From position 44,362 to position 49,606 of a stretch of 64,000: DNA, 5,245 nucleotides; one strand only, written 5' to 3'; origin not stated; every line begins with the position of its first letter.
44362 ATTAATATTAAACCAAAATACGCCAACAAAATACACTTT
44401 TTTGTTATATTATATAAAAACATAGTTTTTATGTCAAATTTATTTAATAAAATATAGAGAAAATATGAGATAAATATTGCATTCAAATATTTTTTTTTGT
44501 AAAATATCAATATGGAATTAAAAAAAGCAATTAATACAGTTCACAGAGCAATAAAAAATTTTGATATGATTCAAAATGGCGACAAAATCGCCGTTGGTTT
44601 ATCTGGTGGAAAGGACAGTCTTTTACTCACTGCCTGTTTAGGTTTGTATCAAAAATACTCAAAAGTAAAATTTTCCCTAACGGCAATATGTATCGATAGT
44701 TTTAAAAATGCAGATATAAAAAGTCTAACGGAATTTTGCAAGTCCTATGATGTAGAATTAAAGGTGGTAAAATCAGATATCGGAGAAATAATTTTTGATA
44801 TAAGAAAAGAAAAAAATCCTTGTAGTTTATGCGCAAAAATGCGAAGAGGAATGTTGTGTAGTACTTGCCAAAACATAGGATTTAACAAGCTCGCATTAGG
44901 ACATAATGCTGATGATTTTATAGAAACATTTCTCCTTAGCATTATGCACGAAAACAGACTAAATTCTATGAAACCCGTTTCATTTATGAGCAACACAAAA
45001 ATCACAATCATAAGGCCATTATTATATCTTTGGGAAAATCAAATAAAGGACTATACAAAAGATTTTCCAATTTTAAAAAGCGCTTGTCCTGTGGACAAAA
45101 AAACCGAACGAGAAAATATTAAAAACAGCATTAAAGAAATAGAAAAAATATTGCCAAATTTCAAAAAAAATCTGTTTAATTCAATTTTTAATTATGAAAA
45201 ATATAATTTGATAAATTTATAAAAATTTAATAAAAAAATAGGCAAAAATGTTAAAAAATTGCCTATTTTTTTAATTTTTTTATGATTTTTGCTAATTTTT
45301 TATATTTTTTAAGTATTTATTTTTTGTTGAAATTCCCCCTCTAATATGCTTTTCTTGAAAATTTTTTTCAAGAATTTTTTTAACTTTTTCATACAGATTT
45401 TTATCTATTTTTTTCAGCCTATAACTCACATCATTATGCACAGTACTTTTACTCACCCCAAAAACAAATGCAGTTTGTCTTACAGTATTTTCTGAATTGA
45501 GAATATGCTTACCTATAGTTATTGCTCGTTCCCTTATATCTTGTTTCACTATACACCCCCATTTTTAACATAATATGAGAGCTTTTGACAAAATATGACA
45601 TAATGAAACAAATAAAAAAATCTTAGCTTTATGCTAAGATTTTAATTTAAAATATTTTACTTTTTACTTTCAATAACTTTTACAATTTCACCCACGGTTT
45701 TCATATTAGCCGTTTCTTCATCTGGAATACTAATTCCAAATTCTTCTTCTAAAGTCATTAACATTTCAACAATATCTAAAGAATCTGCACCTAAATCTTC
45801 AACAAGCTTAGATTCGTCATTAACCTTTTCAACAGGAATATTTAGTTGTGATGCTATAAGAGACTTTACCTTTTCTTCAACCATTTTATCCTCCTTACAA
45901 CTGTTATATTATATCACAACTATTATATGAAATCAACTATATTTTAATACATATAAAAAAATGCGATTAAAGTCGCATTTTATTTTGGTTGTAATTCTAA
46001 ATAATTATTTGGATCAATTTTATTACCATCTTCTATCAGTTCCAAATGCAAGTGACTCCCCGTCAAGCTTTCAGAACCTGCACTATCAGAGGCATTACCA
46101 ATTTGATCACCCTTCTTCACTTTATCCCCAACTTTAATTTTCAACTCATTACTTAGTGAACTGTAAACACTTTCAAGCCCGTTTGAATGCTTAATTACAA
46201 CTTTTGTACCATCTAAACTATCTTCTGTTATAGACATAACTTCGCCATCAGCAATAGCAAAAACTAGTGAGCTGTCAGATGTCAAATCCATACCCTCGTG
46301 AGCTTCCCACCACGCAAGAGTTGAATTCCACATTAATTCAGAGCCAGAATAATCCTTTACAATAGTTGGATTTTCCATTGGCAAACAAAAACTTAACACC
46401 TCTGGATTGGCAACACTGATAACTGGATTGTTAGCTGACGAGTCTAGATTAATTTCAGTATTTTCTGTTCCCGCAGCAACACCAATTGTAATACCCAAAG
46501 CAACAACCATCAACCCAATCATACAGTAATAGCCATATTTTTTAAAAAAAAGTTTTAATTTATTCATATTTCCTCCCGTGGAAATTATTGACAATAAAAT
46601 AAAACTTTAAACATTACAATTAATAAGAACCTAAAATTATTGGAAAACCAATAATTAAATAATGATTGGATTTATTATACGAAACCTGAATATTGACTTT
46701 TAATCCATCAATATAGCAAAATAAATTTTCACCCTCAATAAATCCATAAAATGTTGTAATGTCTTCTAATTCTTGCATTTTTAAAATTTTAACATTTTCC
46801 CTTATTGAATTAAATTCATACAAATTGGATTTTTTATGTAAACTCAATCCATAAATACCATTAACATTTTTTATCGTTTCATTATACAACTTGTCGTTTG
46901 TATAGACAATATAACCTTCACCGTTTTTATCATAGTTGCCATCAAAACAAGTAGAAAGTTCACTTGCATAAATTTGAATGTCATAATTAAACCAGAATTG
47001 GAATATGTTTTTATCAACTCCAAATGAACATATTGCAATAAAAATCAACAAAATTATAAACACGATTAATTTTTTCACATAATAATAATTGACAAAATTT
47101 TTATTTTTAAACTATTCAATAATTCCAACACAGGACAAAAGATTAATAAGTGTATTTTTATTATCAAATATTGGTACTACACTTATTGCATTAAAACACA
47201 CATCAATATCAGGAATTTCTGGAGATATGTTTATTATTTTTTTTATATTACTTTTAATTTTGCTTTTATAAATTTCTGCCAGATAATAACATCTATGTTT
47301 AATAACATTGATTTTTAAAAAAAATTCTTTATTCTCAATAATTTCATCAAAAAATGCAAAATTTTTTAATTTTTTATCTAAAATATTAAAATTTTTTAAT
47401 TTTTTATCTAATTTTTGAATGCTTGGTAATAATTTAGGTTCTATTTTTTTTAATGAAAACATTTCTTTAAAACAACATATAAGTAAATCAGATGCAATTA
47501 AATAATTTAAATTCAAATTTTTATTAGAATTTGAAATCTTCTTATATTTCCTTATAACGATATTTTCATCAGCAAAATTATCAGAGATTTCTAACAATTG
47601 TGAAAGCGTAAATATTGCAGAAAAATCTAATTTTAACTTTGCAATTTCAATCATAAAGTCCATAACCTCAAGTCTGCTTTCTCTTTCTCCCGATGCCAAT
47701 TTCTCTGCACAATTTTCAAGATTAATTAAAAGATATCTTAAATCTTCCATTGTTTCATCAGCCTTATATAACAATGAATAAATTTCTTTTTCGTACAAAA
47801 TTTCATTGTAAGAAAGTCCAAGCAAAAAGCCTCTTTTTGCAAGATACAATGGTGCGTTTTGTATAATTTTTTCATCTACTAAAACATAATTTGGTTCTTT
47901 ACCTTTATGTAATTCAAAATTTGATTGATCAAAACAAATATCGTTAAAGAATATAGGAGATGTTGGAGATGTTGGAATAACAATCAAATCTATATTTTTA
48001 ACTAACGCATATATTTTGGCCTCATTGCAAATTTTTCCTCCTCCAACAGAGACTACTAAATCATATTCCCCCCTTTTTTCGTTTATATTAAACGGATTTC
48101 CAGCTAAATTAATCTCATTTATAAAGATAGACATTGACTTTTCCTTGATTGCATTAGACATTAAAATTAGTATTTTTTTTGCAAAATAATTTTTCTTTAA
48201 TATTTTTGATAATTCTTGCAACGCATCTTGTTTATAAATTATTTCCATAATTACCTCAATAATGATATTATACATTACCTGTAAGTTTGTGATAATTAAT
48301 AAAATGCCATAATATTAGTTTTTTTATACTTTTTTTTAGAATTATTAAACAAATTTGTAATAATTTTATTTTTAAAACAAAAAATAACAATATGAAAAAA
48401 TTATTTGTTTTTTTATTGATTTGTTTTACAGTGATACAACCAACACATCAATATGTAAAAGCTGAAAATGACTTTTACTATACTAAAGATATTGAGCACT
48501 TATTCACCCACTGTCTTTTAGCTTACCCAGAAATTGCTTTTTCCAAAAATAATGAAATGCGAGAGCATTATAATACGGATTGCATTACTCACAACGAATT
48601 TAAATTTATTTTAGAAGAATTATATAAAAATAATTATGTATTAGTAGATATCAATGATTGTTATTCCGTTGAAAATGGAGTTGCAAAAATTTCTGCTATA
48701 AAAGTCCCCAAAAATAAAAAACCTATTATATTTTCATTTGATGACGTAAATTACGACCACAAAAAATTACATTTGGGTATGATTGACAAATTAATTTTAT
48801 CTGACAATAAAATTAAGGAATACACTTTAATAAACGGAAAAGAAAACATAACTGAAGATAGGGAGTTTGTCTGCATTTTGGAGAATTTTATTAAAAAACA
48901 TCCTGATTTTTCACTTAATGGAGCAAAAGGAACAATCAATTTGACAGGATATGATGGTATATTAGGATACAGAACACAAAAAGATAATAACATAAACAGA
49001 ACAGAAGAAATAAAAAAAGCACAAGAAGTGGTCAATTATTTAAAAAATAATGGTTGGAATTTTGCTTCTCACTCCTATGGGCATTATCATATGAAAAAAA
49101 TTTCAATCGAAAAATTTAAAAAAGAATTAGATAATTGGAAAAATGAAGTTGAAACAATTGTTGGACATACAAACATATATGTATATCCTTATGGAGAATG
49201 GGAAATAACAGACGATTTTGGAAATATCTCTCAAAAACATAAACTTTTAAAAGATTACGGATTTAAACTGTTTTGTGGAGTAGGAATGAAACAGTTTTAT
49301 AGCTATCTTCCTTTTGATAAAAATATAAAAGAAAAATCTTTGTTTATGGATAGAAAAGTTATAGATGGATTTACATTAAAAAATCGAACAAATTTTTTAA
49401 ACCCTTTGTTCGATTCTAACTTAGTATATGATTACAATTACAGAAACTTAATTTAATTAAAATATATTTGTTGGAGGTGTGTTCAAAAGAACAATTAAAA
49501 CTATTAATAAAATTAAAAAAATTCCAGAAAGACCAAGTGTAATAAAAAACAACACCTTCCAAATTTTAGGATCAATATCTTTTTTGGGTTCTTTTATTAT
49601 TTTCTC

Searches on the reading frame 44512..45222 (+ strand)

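Call 10: search_protein_families(library=ncbifam, proteins=[window:44512-45222:+], max_evalue=0.00001)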
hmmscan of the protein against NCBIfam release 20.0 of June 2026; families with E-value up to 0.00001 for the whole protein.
window:44512-45222:+ (236 aa): 6 families
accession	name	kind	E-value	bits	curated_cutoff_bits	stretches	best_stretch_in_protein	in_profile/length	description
NF007972.0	PRK10696.1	equivalog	6.6e-54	183.2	272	1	4-230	22-253/295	tRNA 2-thiocytidine(32) synthetase TtcA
TIGR02432.1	lysidine_TilS_N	equivalog_domain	8.2e-24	84.6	93.6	1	25-205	1-185/189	tRNA lysidine(34) synthetase TilS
NF049949.1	tRNAsynTtuAPyrococ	equivalog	2.9e-22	79.2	450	1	8-223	32-251/292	tRNA-5-methyluridine(54) 2-sulfurtransferase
NF047749.1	tRNAThiolNcsA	equivalog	2.2e-13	50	500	1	22-221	52-271/322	tRNA 2-thiolation protein NcsA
TIGR00268.2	TIGR00268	equivalog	4.5e-07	29.4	150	1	19-137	9-125/259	ATP-dependent sacrificial sulfur transferase LarE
NF007942.0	PRK10660.1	equivalog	5.5e-06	25.4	606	1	19-184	13-174/439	tRNA lysidine(34) synthetase TilS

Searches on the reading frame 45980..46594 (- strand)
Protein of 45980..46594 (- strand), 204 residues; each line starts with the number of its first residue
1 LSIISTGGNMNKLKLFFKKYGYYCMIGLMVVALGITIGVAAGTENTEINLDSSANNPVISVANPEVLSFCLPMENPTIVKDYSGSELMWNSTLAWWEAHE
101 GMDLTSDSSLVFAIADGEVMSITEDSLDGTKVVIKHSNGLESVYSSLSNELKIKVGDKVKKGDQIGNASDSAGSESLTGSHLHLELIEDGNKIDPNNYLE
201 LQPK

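Call 10: search_protein_families(library=ncbifam, proteins=[window:45980-46594:-], max_evalue=0.00001)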
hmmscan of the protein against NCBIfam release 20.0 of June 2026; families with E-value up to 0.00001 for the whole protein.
window:45980-46594:- (204 aa): 10 families
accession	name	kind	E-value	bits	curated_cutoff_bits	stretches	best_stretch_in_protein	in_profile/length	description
NF053738.1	S2SprSpoIIQBc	equivalog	1.8e-19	70.3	250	1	97-200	120-224/232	stage II sporulation protein SpoIIQ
NF052530.1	Heli_ShapePgp3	exception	1e-16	60.9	300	1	68-200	140-265/270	peptidoglycan metallopeptidase Pgp3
NF053825.1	PdgNdpepShyA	equivalog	7.3e-11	41.4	700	1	99-195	296-389/425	peptidoglycan DD-endopeptidase ShyA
NF008652.0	PRK11649.1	equivalog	1e-10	40.9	341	1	98-195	312-406/439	murein DD-endopeptidase MepM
NF053824.1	PdgNdpepShyC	equivalog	1.1e-09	37.7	700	1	97-191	294-385/429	peptidoglycan DD-endopeptidase ShyC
NF052529.1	PG_M23_Pgp6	exception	3.9e-09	35.7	600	1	71-199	306-432/452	peptidoglycan metallopeptidase Pgp6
NF052336.1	PdgHdaseHSB100310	equivalog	5.8e-09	35.7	500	1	99-192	57-147/316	peptidoglycan hydrolase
NF041208.1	celldiv_DipM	equivalog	2.8e-07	30.1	740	1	115-200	335-418/419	cell division endopeptidase DipM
NF047755.1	LIC_10271_M23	exception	3.4e-07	30.2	180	1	98-171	116-189/207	LIC_10271 family cell wall hydrolase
NF008644.1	PRK11637.1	equivalog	6.4e-06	25.4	270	1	106-199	294-383/385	murein hydrolase activator EnvC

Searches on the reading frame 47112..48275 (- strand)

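Call 10: search_protein_families(library=ncbifam, proteins=[window:47112-48275:-], max_evalue=0.00001)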
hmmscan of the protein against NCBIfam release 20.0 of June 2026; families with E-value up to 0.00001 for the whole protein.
window:47112-48275:- (387 aa): 2 families
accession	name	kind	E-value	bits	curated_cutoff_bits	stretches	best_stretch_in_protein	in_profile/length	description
NF006941.0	PRK09423.1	subfamily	1.1e-07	31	336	1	67-146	81-165/367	glycerol dehydrogenase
NF002022.0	PRK00843.1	equivalog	2.7e-07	29.9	413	1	30-149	48-168/350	NAD(P)-dependent glycerol-1-phosphate dehydrogenase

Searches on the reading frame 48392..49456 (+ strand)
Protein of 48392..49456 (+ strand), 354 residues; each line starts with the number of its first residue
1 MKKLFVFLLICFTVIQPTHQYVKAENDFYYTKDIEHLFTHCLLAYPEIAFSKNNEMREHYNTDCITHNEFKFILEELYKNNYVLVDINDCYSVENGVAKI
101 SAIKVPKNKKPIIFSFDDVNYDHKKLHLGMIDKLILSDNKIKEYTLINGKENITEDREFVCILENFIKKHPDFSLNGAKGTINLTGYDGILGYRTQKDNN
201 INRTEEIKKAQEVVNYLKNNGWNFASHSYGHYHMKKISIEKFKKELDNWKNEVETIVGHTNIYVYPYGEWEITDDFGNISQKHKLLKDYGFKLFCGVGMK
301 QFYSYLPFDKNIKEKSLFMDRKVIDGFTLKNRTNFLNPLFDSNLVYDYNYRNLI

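Call 10: search_protein_families(library=ncbifam, proteins=[window:48392-49456:+], max_evalue=0.00001)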
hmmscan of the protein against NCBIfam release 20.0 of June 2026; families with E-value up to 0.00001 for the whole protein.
window:48392-49456:+ (354 aa): 1 family
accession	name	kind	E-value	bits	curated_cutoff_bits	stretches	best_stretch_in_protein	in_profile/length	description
TIGR02884.1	spore_pdaA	equivalog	3.4e-06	26.9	298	1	207-266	75-135/224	delta-lactam-biosynthetic de-N-acetylase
